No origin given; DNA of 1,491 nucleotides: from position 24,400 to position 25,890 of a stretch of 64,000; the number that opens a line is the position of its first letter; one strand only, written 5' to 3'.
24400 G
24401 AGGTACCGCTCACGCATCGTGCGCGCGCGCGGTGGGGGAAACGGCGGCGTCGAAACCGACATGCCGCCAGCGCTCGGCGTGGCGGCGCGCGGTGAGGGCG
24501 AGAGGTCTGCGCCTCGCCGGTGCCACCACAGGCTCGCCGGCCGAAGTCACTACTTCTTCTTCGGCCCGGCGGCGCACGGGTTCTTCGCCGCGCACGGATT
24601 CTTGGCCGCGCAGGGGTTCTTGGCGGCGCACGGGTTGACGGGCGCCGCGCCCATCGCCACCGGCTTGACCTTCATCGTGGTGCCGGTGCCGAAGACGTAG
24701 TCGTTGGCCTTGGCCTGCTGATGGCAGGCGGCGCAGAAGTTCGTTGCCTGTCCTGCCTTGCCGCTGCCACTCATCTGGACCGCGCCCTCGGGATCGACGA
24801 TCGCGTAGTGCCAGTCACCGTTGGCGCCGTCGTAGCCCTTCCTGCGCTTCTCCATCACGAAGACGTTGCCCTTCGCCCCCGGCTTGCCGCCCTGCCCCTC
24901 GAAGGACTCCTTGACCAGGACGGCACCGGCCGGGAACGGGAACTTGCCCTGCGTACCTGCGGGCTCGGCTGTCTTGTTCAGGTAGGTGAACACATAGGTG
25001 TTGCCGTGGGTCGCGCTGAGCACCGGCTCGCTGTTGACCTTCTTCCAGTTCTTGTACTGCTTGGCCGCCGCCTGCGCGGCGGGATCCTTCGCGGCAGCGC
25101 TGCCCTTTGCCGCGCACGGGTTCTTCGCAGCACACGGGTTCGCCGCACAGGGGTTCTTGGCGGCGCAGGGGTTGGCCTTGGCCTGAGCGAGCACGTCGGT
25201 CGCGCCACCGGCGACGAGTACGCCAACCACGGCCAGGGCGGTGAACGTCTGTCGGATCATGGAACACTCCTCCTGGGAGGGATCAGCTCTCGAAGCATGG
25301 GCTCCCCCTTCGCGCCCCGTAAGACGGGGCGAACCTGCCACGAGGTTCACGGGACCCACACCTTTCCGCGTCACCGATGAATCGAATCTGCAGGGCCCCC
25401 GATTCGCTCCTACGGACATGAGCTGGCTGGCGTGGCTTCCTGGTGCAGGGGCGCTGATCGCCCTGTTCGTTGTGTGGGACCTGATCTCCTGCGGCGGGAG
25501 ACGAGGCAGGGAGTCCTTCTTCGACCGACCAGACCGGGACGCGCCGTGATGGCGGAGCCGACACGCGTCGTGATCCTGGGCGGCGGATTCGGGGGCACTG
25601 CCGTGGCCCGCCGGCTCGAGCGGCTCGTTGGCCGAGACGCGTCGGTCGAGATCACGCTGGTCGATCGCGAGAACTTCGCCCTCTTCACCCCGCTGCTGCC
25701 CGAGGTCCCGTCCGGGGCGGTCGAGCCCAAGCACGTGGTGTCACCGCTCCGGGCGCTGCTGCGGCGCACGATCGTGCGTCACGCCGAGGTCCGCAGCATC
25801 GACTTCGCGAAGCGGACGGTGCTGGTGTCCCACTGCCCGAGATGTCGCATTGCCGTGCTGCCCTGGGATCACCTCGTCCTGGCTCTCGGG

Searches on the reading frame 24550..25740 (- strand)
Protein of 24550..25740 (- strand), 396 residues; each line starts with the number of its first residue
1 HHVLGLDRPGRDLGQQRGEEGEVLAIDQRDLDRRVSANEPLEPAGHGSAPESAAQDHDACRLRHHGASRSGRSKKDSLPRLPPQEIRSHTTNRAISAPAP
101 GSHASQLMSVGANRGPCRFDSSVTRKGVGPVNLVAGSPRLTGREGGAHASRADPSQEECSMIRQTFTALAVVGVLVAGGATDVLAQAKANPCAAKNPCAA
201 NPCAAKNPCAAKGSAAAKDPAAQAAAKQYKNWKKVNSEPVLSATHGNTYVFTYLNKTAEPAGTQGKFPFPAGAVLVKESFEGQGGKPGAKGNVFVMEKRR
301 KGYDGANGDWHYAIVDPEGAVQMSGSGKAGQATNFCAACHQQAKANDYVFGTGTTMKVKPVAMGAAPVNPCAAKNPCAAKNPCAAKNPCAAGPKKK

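Call 61: search_protein_families(library=pfam, proteins=[window:24550-25740:-], max_evalue=0.00001)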
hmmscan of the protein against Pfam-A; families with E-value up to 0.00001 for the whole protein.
window:24550-25740:- (396 aa): 1 family
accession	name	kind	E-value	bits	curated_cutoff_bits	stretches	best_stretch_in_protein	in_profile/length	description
PF16694.10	Cytochrome_P460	-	7.2e-18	65.6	27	1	227-350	2-124/125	Cytochrome P460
